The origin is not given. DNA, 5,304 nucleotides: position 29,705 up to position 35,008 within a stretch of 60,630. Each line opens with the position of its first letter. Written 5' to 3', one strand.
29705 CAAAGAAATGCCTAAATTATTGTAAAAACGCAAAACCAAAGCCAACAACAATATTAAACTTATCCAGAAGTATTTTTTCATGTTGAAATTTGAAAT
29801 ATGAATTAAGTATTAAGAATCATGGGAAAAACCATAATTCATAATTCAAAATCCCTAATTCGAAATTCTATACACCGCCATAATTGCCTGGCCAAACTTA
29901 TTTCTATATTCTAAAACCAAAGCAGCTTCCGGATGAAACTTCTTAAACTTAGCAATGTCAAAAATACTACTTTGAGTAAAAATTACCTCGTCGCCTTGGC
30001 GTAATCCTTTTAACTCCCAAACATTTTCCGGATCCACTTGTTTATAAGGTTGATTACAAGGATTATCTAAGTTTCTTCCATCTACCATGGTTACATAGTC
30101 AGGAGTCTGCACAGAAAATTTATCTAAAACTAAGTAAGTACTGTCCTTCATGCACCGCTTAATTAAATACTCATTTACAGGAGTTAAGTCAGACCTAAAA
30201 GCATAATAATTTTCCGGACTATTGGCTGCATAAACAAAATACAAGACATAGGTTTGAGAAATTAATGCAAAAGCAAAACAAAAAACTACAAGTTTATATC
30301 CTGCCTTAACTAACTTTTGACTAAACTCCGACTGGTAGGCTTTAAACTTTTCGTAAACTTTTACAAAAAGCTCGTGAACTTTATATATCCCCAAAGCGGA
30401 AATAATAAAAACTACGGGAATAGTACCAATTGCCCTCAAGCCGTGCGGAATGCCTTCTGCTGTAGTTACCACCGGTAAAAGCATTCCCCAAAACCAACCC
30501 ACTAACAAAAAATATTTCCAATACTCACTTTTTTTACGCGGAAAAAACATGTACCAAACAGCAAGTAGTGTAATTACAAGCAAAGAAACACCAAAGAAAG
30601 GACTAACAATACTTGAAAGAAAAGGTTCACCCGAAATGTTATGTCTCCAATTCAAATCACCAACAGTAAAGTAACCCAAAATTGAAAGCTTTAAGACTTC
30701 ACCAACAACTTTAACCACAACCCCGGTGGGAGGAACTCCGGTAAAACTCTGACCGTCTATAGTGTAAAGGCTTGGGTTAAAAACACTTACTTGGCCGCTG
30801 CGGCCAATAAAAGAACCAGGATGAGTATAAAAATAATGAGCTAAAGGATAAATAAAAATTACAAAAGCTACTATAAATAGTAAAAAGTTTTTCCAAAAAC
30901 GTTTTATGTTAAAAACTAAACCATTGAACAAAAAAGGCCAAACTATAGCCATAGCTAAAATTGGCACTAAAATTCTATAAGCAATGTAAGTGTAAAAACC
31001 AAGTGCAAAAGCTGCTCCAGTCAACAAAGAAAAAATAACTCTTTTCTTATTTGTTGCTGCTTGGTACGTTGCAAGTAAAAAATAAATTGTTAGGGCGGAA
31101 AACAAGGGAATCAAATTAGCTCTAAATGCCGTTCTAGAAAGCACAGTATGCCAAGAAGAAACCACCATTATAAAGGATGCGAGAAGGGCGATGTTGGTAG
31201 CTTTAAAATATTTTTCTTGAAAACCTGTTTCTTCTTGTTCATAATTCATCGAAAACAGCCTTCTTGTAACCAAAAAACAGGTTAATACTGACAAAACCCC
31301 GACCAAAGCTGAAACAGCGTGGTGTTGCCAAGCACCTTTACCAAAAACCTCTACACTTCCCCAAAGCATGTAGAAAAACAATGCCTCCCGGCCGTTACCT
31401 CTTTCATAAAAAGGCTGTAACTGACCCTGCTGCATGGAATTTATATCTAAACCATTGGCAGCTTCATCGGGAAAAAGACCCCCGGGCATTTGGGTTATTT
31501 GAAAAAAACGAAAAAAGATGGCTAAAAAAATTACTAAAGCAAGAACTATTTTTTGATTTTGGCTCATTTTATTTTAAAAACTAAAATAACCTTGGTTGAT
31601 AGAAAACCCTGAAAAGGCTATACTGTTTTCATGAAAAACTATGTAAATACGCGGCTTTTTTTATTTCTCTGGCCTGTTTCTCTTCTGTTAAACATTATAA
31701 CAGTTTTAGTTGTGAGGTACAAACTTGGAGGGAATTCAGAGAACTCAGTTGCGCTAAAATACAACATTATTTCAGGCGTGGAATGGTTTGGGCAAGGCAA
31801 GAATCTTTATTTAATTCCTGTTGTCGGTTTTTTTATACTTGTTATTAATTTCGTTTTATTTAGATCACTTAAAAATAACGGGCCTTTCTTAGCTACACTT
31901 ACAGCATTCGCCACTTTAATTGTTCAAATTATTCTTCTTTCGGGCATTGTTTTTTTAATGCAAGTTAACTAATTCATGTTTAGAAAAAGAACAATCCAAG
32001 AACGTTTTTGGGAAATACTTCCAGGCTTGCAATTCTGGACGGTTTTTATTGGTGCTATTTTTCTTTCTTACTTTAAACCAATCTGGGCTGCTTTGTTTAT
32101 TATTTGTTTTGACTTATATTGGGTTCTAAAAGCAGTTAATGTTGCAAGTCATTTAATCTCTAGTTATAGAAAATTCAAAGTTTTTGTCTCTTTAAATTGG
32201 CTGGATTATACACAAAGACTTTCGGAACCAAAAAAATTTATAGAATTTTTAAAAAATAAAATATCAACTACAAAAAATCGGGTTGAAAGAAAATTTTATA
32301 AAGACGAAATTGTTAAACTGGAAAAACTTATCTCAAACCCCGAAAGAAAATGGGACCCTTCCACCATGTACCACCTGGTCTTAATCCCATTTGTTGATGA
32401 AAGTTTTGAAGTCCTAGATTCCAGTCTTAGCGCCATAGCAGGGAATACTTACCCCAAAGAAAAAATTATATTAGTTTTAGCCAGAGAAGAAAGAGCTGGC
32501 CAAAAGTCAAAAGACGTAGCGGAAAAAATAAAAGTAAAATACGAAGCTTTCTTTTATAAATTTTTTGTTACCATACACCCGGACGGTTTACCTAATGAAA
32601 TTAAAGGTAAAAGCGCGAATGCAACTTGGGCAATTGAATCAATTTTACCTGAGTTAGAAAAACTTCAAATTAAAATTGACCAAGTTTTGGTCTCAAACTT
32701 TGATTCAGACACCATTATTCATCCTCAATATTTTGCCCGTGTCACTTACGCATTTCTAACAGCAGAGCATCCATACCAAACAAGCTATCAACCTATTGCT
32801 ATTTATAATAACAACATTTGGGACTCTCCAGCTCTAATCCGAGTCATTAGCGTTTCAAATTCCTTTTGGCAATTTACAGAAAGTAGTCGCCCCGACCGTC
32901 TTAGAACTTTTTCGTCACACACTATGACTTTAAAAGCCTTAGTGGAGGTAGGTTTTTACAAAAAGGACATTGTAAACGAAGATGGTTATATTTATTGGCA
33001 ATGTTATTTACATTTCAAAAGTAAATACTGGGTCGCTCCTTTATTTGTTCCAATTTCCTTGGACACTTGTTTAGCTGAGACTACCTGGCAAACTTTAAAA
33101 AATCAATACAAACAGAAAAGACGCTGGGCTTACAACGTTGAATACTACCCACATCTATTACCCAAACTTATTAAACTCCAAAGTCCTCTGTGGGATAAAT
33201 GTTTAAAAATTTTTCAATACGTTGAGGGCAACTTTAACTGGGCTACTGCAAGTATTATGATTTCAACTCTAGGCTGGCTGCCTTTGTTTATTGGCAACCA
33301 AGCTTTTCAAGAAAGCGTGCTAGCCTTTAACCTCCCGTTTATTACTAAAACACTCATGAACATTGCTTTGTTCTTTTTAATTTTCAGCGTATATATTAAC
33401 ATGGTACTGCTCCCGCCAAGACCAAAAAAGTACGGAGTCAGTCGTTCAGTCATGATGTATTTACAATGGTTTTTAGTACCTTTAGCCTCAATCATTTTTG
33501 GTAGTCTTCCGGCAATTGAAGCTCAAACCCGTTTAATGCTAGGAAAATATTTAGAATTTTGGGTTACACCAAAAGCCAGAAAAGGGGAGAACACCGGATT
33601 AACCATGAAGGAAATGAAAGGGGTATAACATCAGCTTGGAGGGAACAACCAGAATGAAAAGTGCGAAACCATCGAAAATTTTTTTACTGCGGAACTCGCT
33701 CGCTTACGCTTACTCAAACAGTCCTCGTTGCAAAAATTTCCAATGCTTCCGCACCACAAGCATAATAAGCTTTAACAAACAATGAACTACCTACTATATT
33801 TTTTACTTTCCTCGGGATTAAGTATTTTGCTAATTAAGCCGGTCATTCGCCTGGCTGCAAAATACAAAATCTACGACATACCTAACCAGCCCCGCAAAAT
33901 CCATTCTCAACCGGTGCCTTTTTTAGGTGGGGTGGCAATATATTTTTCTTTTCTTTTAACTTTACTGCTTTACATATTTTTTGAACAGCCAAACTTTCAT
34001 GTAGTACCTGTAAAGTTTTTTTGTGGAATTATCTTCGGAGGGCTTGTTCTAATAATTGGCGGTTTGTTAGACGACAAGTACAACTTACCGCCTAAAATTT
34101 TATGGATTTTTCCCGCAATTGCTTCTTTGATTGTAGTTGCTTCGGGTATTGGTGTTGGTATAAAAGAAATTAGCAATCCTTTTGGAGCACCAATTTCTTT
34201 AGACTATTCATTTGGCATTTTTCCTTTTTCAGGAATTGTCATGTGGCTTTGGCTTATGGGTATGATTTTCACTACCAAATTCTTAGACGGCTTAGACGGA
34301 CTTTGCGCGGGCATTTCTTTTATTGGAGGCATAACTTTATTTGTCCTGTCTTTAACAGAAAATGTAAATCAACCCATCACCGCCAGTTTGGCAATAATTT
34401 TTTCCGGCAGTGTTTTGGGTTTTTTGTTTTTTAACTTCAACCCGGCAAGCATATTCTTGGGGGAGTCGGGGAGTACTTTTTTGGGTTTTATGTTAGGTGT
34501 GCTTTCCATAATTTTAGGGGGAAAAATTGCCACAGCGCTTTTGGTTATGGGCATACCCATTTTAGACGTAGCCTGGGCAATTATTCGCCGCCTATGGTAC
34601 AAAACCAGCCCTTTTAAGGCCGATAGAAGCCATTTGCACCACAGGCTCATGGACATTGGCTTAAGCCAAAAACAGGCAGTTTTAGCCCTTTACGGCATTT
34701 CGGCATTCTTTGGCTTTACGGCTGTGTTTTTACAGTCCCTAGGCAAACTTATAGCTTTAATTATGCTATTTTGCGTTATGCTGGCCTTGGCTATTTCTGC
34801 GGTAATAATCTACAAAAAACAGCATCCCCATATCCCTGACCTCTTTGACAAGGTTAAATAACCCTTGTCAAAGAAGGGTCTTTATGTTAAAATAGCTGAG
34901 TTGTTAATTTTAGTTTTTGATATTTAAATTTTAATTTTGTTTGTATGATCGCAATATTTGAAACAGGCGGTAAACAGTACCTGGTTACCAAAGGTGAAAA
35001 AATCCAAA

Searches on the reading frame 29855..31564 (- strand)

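Call 23: search_protein_families(library=pfam, proteins=[window:29855-31564:-], max_evalue=0.001)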
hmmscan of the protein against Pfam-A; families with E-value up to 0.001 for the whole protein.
window:29855-31564:- (569 aa): 1 family
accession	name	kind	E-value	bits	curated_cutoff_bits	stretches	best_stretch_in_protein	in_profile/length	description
PF13231.12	PMT_2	-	2.7e-05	24.9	26.1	0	62-105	5-48/160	Dolichyl-phosphate-mannose-protein mannosyltransferase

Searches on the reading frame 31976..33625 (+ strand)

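Call 24: search_protein_families(library=pfam, proteins=[window:31976-33625:+], max_evalue=0.001)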
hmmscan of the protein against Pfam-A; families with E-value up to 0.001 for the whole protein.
window:31976-33625:+ (550 aa): 1 family
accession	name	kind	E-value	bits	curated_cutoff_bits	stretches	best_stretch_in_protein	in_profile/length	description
PF13632.12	Glyco_trans_2_3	-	2e-07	31.4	27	1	243-472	6-192/198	Glycosyl transferase family group 2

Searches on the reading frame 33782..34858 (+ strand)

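Call 24: search_protein_families(library=pfam, proteins=[window:33782-34858:+], max_evalue=0.001)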
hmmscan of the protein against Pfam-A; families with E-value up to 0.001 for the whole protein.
window:33782-34858:+ (359 aa): 1 family
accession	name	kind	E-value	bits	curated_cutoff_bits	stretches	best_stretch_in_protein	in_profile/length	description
PF00953.26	Glycos_transf_4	-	1.6e-27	96.9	27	1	82-245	3-159/160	Glycosyl transferase family 4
